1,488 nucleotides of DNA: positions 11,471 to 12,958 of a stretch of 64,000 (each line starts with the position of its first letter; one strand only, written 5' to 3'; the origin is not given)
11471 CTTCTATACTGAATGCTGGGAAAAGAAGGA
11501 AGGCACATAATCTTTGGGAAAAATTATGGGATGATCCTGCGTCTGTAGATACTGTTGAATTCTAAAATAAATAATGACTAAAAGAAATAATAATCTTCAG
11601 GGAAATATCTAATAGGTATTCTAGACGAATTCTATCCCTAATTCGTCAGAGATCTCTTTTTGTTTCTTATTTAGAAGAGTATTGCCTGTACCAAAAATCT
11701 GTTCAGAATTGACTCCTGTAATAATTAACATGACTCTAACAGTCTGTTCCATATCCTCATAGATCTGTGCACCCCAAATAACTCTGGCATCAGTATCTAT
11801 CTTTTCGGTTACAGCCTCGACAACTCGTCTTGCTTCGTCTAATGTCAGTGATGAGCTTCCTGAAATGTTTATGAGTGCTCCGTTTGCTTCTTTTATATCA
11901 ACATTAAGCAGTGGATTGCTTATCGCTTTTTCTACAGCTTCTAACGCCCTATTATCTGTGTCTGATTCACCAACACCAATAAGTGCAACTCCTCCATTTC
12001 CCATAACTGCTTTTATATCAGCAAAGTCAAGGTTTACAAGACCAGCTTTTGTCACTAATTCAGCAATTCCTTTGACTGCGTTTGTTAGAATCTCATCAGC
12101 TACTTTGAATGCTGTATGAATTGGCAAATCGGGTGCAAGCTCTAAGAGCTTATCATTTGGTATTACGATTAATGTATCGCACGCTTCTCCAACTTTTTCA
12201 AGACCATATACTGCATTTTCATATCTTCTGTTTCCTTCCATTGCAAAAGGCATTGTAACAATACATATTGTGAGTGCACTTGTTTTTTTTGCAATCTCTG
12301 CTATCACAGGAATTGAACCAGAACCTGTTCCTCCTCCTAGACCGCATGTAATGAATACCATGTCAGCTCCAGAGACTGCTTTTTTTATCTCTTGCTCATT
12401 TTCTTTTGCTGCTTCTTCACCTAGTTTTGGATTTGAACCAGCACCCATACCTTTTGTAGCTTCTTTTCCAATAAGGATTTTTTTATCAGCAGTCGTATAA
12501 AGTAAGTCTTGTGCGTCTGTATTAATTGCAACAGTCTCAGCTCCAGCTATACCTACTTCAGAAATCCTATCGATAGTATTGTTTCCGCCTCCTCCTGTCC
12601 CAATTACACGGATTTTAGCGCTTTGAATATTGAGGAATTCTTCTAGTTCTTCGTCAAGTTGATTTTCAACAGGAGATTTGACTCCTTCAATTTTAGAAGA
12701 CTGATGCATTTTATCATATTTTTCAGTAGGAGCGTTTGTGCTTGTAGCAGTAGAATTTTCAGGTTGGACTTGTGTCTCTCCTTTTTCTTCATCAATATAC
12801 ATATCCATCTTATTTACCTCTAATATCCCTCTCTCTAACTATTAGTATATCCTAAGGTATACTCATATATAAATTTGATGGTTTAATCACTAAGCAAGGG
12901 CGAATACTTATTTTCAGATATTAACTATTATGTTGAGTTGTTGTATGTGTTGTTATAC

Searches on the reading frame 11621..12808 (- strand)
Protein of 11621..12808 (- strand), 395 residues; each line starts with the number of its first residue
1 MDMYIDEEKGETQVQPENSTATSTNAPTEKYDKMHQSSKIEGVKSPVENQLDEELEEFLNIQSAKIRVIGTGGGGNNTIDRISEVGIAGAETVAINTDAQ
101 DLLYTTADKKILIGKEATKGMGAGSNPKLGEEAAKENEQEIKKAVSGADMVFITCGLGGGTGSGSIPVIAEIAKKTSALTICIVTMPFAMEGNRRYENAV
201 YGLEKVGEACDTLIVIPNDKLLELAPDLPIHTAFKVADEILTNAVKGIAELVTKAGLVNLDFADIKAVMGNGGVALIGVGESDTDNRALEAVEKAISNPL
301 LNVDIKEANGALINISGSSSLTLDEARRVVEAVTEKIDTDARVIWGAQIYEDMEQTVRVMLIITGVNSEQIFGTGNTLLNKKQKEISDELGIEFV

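Call 73: search_protein_families(library=pfam, proteins=[window:11621-12808:-], max_evalue=0.001)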
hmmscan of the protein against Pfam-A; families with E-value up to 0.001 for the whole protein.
window:11621-12808:- (395 aa): 2 families
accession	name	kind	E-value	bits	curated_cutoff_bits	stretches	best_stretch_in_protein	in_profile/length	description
PF00091.31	Tubulin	-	1.5e-47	162.8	33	1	65-224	1-188/190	Tubulin/FtsZ family, GTPase domain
PF12327.13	FtsZ_C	-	1.9e-33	115.1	27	1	273-366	1-94/95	FtsZ family, C-terminal domain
